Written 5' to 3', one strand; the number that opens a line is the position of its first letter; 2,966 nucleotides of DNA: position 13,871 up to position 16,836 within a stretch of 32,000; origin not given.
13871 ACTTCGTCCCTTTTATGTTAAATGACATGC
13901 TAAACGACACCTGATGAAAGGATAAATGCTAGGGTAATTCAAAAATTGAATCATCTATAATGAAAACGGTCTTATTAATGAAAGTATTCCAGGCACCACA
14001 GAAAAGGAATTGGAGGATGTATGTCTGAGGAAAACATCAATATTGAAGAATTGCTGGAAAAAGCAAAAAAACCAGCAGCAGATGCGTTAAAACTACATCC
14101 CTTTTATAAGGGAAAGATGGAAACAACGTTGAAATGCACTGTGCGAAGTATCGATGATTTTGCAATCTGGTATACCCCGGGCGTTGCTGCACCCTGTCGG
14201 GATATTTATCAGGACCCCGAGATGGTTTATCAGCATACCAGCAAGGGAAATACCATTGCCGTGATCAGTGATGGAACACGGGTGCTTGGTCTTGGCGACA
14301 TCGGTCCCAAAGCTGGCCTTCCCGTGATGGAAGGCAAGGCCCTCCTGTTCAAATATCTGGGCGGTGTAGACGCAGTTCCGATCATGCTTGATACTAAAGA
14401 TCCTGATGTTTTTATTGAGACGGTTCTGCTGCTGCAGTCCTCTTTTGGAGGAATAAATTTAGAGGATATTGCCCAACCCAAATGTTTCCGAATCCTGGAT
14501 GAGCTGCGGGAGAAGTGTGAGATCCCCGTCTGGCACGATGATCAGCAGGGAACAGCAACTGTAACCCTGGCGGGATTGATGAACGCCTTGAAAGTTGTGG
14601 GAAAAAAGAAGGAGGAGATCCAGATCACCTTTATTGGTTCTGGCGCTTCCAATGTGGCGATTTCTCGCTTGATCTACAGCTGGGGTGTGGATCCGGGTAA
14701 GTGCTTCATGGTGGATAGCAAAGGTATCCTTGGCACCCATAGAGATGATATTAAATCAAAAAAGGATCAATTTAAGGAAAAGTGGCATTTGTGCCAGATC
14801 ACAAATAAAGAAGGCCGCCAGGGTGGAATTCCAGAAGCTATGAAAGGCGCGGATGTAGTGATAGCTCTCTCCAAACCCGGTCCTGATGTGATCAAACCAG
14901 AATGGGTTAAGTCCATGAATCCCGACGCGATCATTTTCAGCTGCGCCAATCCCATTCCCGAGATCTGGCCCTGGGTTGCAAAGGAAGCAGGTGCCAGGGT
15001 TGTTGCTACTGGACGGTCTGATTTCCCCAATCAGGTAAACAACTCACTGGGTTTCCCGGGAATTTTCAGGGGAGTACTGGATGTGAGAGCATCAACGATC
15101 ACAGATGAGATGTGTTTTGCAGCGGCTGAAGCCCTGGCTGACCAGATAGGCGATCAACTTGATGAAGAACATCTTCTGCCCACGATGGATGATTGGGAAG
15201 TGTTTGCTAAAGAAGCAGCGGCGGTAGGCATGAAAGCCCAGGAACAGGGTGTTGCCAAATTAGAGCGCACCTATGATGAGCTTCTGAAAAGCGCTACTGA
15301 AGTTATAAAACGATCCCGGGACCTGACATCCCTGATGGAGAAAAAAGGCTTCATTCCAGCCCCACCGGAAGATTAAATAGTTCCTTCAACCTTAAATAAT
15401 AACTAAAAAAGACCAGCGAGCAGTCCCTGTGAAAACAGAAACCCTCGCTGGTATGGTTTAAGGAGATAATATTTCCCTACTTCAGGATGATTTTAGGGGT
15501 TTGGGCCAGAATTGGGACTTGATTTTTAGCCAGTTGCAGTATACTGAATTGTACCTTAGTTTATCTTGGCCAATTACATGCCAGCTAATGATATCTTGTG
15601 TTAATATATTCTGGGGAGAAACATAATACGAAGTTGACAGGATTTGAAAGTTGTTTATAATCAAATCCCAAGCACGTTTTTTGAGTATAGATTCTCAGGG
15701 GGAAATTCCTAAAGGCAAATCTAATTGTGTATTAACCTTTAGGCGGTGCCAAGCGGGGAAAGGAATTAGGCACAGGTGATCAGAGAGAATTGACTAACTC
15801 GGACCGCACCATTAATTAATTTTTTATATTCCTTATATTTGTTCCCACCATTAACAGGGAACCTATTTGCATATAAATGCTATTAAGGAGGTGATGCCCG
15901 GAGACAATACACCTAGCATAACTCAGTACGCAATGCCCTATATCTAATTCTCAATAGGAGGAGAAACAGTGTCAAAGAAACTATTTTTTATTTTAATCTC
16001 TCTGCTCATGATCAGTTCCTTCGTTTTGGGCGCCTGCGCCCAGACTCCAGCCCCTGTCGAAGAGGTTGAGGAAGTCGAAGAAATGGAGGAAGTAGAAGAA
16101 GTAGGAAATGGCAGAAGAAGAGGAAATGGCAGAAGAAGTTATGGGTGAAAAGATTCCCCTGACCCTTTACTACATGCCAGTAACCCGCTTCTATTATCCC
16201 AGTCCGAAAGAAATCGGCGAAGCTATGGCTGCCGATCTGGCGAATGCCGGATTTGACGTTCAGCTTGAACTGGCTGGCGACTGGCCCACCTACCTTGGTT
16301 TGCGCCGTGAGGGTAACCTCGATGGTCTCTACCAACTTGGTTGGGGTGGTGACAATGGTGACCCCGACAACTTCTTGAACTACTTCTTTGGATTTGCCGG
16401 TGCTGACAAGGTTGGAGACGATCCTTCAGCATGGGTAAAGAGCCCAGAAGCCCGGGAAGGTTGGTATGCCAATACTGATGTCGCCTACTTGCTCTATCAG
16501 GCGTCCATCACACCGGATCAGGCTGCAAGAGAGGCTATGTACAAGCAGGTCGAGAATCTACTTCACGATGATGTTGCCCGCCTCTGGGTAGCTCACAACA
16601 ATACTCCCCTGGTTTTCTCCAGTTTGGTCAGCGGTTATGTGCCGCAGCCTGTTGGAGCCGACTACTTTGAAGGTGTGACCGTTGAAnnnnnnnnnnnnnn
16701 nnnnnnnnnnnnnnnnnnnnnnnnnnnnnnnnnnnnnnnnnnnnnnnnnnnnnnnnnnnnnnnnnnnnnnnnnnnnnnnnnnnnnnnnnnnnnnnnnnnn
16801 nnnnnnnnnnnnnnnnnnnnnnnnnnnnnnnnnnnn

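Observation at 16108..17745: Circularly permuted family-5 (DppA/OppA-type) substrate-binding protein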

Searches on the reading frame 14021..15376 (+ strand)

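Call 59: search_protein_families(library=ncbifam, proteins=[window:14021-15376:+], max_evalue=1e-10)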
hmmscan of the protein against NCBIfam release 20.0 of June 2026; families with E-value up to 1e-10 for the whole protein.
window:14021-15376:+ (451 aa): 3 families
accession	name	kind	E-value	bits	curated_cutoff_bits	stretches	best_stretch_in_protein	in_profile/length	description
NF009501.0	PRK12861.1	subfamily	2.5e-89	300.3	1178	1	21-376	10-356/764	NADP-dependent malic enzyme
NF010052.0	PRK13529.1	subfamily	2.1e-37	129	326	1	145-416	244-541/564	oxaloacetate-decarboxylating malate dehydrogenase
NF041582.1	malolactic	exception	4e-21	75.2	850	1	145-416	227-520/536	malolactic enzyme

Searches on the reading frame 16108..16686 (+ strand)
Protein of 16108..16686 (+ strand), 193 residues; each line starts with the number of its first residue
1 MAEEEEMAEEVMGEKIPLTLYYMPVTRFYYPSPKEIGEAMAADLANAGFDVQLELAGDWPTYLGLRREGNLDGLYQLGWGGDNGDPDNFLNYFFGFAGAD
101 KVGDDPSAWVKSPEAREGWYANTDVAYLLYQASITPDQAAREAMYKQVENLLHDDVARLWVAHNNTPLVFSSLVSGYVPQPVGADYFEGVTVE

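Call 10: search_protein_families(library=pfam, proteins=[window:16108-16686:+], max_evalue=0.01)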
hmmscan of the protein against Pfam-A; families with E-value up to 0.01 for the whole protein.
window:16108-16686:+ (193 aa): 1 family
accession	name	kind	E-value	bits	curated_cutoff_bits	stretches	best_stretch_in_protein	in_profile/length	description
PF00496.27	SBP_bac_5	-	1.3e-09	38.1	32.4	1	29-97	297-364/368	Bacterial extracellular solute-binding proteins, family 5 Middle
